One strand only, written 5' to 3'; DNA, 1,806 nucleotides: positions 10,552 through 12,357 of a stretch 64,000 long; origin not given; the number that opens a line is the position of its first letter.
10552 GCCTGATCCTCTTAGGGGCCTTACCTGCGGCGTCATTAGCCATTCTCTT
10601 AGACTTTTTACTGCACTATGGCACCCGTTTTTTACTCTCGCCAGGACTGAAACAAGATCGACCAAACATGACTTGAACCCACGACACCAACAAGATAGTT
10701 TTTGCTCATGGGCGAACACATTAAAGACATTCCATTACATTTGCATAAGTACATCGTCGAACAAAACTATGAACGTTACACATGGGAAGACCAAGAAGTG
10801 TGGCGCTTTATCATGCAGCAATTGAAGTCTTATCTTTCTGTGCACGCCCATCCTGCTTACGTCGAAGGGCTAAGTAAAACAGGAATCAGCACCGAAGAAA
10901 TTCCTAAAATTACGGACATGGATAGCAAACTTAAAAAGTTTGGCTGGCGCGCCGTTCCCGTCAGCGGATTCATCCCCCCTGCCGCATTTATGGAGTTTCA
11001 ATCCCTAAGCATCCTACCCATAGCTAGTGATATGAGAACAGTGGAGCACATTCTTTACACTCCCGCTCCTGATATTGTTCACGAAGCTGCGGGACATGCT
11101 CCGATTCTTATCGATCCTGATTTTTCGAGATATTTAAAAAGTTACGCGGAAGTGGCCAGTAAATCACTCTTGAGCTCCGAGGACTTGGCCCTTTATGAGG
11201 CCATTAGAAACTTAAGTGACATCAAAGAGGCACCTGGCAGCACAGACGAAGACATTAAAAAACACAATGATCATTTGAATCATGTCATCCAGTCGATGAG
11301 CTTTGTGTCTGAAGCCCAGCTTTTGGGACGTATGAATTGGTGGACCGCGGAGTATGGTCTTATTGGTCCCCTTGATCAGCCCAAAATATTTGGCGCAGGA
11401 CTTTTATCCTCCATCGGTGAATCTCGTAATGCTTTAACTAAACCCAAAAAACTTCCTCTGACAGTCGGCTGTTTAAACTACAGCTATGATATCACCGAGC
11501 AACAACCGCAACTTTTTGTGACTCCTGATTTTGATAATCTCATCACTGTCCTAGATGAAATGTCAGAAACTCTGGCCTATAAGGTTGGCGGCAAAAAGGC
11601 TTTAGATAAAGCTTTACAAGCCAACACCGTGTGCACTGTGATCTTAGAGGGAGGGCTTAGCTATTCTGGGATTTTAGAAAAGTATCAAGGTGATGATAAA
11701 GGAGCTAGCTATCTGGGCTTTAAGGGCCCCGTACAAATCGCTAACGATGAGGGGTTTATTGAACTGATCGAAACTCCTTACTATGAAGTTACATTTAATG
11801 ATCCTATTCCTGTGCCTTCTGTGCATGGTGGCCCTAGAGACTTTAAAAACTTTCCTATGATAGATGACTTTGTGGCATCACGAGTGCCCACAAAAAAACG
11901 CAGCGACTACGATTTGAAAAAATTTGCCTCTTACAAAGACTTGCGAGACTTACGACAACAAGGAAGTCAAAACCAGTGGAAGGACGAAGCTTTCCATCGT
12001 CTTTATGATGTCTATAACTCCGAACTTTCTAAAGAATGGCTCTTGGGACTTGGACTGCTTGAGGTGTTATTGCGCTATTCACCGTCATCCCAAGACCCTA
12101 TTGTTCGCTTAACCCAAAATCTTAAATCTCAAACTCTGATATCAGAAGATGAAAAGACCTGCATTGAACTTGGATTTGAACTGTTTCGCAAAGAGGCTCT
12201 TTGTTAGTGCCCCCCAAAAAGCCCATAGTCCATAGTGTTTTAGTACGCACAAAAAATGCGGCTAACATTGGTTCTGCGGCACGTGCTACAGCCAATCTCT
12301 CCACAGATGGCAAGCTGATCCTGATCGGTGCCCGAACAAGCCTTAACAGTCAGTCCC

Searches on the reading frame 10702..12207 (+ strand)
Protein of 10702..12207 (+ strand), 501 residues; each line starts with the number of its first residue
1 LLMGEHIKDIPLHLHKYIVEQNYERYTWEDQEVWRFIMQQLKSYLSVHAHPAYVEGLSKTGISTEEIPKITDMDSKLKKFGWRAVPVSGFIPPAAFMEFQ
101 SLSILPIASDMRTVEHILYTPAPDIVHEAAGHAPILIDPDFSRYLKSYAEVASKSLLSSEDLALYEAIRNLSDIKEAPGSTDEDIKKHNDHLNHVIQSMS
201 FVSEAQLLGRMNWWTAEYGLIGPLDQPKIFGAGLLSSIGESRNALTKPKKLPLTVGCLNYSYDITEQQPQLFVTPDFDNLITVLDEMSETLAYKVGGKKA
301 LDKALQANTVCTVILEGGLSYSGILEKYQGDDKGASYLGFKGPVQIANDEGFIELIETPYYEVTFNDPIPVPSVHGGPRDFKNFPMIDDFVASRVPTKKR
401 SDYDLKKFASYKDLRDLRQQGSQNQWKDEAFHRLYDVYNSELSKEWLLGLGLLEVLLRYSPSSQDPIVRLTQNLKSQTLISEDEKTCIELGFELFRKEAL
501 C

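Call 100: search_protein_families(library=pfam, proteins=[window:10702-12207:+], max_evalue=0.00001)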
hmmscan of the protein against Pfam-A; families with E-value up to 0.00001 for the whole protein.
window:10702-12207:+ (501 aa): 1 family
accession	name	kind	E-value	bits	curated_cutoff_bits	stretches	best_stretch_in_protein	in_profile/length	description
PF00351.26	Biopterin_H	-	1.3e-25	90.6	22.7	2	25-146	60-186/331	Biopterin-dependent aromatic amino acid hydroxylase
